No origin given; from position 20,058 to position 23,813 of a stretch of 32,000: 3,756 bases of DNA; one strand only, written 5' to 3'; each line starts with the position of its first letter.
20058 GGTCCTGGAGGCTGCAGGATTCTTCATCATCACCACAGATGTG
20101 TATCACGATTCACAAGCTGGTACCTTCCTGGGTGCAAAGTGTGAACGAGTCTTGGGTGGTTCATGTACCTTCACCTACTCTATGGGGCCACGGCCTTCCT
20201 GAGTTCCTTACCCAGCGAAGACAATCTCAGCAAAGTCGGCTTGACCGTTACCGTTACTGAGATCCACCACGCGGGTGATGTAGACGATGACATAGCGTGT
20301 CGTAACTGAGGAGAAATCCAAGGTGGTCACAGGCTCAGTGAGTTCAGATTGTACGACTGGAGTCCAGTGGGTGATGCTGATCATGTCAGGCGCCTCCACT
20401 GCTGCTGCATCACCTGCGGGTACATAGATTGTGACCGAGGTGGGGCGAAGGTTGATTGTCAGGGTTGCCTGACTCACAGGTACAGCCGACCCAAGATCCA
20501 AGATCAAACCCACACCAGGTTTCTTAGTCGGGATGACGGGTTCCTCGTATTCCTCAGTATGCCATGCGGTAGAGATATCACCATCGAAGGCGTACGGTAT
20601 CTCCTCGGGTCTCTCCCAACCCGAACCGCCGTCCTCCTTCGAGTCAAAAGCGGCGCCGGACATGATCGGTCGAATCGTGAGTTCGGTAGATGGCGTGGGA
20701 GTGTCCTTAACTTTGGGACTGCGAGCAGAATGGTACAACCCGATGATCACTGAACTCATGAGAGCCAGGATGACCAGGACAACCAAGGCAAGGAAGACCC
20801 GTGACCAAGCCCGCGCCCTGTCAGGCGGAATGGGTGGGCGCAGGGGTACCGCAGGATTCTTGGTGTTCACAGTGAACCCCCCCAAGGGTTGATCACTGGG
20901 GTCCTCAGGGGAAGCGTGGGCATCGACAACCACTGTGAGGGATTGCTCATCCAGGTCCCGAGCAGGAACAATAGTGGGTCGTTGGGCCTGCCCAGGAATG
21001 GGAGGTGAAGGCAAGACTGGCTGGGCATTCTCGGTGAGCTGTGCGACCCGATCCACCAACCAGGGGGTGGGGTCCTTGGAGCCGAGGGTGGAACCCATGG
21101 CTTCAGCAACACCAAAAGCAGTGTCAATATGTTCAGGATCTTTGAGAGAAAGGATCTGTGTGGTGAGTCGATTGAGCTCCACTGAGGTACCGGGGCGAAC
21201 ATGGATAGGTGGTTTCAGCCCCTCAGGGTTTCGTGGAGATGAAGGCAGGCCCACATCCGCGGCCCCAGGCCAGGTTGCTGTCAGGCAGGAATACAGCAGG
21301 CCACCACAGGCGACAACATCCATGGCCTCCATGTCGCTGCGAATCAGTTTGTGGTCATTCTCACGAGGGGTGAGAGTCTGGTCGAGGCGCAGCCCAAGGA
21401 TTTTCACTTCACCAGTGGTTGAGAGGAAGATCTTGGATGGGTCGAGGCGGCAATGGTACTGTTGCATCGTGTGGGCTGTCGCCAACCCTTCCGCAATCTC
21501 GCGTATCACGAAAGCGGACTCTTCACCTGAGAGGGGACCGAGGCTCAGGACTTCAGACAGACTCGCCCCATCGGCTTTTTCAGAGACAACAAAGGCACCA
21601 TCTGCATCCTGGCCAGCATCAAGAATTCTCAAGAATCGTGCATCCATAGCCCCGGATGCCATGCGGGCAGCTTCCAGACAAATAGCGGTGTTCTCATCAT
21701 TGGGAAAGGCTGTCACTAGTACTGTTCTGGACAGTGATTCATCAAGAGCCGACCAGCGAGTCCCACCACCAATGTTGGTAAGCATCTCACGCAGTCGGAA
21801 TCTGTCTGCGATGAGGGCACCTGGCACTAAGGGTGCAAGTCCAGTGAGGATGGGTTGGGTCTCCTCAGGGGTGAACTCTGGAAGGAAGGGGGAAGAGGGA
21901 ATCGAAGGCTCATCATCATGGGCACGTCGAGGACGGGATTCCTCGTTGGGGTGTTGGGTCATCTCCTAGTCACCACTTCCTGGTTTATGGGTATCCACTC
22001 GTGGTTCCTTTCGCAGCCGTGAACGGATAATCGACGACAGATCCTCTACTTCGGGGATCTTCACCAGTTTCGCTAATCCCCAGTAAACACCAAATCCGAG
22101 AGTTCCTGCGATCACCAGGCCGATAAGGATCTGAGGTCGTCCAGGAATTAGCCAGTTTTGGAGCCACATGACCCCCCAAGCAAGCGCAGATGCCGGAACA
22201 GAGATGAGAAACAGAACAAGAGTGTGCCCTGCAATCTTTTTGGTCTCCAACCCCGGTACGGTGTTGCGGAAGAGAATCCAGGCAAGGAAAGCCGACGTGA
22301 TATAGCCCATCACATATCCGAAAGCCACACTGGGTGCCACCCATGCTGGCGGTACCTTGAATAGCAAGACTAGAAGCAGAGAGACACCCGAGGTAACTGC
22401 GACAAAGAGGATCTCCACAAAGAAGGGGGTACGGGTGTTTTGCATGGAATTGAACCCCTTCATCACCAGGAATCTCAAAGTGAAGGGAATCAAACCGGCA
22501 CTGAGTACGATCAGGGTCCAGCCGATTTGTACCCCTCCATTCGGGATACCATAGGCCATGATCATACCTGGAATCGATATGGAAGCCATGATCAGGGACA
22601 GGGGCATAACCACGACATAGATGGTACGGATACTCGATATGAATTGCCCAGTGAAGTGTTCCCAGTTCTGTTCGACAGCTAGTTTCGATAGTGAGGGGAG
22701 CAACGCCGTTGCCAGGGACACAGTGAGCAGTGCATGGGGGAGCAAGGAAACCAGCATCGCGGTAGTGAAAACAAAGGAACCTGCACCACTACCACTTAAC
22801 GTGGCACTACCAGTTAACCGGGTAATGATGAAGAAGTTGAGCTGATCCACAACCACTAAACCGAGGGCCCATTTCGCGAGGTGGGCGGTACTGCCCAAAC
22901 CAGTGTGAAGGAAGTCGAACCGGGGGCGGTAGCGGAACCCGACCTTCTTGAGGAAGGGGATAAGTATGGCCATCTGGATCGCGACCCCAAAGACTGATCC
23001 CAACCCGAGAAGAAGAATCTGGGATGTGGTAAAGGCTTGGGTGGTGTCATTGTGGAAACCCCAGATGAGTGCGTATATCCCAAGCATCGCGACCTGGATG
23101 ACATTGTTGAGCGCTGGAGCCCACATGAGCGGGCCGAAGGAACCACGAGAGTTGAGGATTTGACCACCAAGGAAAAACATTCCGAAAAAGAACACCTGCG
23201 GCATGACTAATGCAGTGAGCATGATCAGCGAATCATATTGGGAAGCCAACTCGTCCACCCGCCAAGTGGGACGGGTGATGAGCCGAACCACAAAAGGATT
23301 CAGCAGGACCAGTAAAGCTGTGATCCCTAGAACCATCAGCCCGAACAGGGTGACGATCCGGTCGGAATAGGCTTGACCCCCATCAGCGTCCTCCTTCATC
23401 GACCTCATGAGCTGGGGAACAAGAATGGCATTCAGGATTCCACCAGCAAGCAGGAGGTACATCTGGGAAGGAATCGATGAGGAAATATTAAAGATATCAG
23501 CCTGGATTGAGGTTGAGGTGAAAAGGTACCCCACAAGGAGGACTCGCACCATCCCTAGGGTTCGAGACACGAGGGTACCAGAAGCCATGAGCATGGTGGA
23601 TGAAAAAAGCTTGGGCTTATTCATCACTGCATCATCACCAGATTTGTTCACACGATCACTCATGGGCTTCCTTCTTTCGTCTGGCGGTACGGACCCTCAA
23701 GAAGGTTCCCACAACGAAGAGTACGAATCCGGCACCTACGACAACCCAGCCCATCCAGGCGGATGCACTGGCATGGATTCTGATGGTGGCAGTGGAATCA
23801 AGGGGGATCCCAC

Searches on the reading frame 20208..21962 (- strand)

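Call 50: search_protein_families(library=pfam, proteins=[window:20208-21962:-], max_evalue=1)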
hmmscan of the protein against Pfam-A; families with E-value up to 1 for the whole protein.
window:20208-21962:- (584 aa): 4 families
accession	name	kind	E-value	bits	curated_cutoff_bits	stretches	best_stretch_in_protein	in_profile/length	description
PF00069.31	Pkinase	-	1.9e-05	24.6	31.7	1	107-189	57-140/263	Protein kinase domain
PF22633.2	F5_F8_type_C_2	-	0.00016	22.7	27.8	1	457-559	1-90/91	NedA-like, galactose-binding domain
PF00754.31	F5_F8_type_C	-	0.00074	20.1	28.2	1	454-568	13-115/127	F5/8 type C domain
PF17937.6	TetR_C_28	-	0.011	16.5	26.4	1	98-157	33-92/96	Tetracyclin repressor-like, C-terminal domain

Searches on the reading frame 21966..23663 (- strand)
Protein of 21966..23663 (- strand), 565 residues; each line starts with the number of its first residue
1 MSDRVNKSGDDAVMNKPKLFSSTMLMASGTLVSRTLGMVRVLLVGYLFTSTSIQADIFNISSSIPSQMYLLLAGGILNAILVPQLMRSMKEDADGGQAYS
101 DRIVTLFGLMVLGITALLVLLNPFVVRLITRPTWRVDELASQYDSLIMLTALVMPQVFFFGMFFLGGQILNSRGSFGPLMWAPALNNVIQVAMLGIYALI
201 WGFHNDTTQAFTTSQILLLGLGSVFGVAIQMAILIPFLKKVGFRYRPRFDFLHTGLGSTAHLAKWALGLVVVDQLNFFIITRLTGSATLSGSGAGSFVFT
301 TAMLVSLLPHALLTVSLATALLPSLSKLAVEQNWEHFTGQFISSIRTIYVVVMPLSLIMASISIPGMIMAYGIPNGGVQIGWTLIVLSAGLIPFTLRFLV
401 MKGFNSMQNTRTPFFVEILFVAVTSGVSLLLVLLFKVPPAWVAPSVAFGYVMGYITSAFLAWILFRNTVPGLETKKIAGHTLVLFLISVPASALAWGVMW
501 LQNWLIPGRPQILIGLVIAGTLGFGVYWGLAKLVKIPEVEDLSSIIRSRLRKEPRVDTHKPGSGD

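Call 50: search_protein_families(library=pfam, proteins=[window:21966-23663:-], max_evalue=1)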
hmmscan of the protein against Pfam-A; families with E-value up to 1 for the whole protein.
window:21966-23663:- (565 aa): 1 family
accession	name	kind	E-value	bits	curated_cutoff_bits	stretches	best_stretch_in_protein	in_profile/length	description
PF03023.19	MurJ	-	4.1e-59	200.8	27.4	1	52-504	8-440/451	Lipid II flippase MurJ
